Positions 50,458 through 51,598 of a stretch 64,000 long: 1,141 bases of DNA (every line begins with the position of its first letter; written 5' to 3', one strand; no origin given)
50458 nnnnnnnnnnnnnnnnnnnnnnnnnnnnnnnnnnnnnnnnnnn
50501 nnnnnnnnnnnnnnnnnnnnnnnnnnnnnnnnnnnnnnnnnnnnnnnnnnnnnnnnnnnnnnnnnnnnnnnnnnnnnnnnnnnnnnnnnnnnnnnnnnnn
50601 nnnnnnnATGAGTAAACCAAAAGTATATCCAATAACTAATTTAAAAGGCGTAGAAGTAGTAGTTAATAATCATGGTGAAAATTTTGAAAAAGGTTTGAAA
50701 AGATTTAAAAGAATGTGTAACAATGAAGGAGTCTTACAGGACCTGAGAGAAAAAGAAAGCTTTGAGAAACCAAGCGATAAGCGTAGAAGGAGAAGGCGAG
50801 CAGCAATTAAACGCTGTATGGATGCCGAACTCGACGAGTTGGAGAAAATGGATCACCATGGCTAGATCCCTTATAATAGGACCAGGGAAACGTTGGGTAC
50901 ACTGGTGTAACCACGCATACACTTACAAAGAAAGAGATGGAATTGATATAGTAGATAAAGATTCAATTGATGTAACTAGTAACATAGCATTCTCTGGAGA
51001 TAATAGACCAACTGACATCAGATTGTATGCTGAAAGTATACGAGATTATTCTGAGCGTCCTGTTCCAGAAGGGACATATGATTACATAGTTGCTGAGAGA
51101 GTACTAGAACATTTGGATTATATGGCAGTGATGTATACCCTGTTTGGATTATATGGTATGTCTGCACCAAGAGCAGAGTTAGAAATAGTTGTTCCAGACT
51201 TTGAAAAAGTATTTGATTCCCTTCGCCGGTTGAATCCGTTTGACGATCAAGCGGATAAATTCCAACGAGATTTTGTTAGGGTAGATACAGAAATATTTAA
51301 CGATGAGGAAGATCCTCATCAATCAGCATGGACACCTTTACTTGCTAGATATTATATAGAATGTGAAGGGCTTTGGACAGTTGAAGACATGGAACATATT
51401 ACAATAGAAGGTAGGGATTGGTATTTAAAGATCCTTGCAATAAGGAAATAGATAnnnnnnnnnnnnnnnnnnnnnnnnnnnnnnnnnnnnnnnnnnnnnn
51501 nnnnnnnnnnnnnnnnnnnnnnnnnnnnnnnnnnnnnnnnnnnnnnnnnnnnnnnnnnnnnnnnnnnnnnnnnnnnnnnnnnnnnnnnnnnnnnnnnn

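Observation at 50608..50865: Phage-encoded ribosomal protein bS21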

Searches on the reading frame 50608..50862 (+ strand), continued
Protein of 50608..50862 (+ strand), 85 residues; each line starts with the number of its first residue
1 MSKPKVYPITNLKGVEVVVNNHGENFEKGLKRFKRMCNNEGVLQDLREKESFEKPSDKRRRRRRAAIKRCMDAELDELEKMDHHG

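Call 67: find_encoding_contigs(protein=P0043, flank=10000, max_places=2)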
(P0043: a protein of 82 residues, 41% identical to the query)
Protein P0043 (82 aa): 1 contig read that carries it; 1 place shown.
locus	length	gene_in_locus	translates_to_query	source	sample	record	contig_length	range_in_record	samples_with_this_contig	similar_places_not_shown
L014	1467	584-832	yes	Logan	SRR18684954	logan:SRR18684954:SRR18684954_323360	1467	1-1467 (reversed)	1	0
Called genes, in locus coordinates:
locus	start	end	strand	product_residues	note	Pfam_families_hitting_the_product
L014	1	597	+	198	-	?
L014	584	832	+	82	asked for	PF01165:Ribosomal_S21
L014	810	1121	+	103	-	PF00166:Cpn10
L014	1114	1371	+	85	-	-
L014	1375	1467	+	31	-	?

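Call 68: find_encoding_contigs(protein=P0002, flank=10000, max_places=2)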
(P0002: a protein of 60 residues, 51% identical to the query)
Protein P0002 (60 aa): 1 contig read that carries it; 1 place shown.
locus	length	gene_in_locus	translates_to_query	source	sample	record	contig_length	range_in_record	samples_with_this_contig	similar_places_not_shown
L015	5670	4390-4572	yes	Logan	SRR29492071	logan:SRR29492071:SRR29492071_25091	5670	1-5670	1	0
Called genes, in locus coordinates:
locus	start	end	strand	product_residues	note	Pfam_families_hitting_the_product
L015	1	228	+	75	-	?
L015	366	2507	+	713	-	-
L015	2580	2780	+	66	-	-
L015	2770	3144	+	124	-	-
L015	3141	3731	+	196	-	-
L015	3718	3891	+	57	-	-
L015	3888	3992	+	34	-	-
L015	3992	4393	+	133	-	PF02308:MgtC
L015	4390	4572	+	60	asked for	PF01165:Ribosomal_S21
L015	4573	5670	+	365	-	PF00149:Metallophos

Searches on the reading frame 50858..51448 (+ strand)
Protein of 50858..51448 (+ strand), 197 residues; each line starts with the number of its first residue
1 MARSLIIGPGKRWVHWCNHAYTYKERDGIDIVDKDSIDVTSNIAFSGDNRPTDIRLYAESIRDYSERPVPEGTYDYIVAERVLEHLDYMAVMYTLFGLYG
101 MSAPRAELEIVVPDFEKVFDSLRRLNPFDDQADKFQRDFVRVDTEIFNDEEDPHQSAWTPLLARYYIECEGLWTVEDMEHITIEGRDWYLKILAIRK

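Call 3: search_protein_families(library=pfam, proteins=[window:50864-51448:+], max_evalue=1)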
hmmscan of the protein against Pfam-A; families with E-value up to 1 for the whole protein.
window:50864-51448:+ (195 aa): 2 families
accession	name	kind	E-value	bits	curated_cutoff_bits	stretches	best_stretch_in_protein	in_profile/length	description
PF13489.12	Methyltransf_23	-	0.013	15.7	27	1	61-111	71-119/164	Methyltransferase domain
PF08242.18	Methyltransf_12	-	0.016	16.4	30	1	32-88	30-82/98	Methyltransferase domain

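Call 5: search_protein_families(library=phrogs, proteins=[window:50864-51448:+], max_evalue=0.01)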
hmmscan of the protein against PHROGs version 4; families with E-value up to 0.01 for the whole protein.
window:50864-51448:+ (195 aa): 0 families

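Call 47: find_homologous_proteins(query=window:50858-51448:+)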
Query window:50858-51448:+ (197 aa): 3 proteins with E <= 0.001 among 70 candidates.
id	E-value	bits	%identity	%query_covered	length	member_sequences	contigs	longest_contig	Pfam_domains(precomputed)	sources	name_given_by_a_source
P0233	8.8e-132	455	100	100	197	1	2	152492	-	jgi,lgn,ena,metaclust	metaclust:\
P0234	1.0e-29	122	38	97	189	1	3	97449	-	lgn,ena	-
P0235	3.5e-29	120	38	97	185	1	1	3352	-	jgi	-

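Call 55: predict_structure(alignment_id=A1)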
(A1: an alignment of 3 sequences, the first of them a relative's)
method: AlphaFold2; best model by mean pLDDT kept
length: 197 residues; sequences in the alignment: 3
mean_pLDDT: 62.8   pTM: 0.63
mean pLDDT of the five models: 62.8, 55.4, 54.8, 43.7, 40.6
residues with pLDDT >= 90: 20; 70-90: 63; 50-70: 53; < 50: 61
segments of 3 or more residues with pLDDT < 50: 10-56, 143-145, 147-154
pLDDT, mean of each block of 10 residues (from residue 1): 61 28 27 32 38 47 54 77 69 81 87 81 69 58 48 63 89 93 72 92
secondary structure, 60 per line:
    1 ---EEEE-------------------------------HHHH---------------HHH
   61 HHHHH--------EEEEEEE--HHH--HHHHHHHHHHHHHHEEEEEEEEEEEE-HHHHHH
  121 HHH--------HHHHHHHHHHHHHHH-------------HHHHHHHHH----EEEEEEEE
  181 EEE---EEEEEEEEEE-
elements in order: E4-7 H39-42 H58-65 E74-80 H88-101 E102-113 H115-123 H132-146 H160-168 E173-183 E187-196

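Call 59: fold_search(model_id=the predicted structure, library=pdb)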
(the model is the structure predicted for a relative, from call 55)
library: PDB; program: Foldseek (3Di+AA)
matches with E <= 10: 1485; with E <= 0.001: 243
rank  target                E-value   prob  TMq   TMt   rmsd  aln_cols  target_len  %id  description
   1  3ocj                  7.0e-06  1.00  0.42  0.30   5.4       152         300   16  The crystal structure of a possilbe exported protein from Bordetella parapertussis (released 2010-10-06)
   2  8ys9_B                1.1e-05  1.00  0.39  0.38   6.9       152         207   10  Crystal structure of Phosphatidylethanolamine N-methyltransferase from R. thermophilum complexed with DMPE and SAH (released 2024-10-16)
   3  3sm3                  1.2e-05  1.00  0.44  0.41   6.3       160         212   11  Crystal Structure of SAM-dependent methyltransferases Q8PUK2_METMA from Methanosarcina mazei. Northeast Structural Genom (released 2011-07-20)
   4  8ys9_A                1.7e-05  1.00  0.39  0.37   6.4       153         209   12  Crystal structure of Phosphatidylethanolamine N-methyltransferase from R. thermophilum complexed with DMPE and SAH (released 2024-10-16)
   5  8bid_A                1.8e-05  1.00  0.46  0.30   5.5       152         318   12  O-Methyltransferase Plu4890 (mutant H229N) in complex with SAH and AQ-270a (released 2023-03-08)
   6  8bgt_A                2.6e-05  1.00  0.44  0.28   6.3       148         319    9  O-Methyltransferase Plu4890 in complex with SAM (released 2023-03-08)
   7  8har_A                2.8e-05  1.00  0.44  0.26   6.1       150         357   15  SAH-bound C-Methyltransferase Fur6 from Streptomyces sp. KO-3988 (released 2023-11-01)
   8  3dp7_B                2.8e-05  1.00  0.51  0.31  11.5       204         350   11  CRYSTAL STRUCTURE OF SAM-dependent methyltransferase from Bacteroides vulgatus ATCC 8482 (released 2008-07-29)
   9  4qdk_B                2.9e-05  1.00  0.42  0.38   4.8       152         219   12  Crystal structure of magnesium protoporphyrin IX methyltransferase (ChlM) from Synechocystis PCC 6803 with bound SAH (released 2014-08-06)
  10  4a6d                  3.3e-05  1.00  0.42  0.26   6.3       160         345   16  Crystal structure of human N-acetylserotonin methyltransferase (ASMT) in complex with SAM (released 2012-11-07)
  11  8bgz_A                4.0e-05  1.00  0.46  0.30   5.5       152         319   12  O-Methyltransferase Plu4890 (mutant H229N) in complex with SAH and AQ-256 (released 2023-03-08)
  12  1ve3_A                4.3e-05  1.00  0.44  0.42   5.5       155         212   11  Crystal structure of PH0226 protein from Pyrococcus horikoshii OT3 (released 2005-05-24)
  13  1ve3_B                4.8e-05  1.00  0.44  0.39   6.9       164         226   10  Crystal structure of PH0226 protein from Pyrococcus horikoshii OT3 (released 2005-05-24)
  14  2r3s_B                5.2e-05  1.00  0.39  0.25   6.6       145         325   15  CRYSTAL STRUCTURE OF A PUTATIVE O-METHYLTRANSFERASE (NPUN_R0239) FROM NOSTOC PUNCTIFORME PCC 73102 AT 2.15 A RESOLUTIO (released 2007-09-11)
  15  9fcy_B                5.2e-05  1.00  0.41  0.39   7.4       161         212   13  CysG(N-16)-R21K mutant in complex with SAH from Kitasatospora cystarginea (released 2024-08-21)
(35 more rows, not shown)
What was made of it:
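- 50858..51451 (+): Downstream neighbour, 197 aa, with a probable class I SAM-methyltransferase fold. Its start overlaps the S21 stop (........). Its substrate is unknown. AF2 model with pLDDT 63, and the 50 listed Foldseek PDB matches are nearly all annotated SAM-dependent methyltransferases (calls 55, 59).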
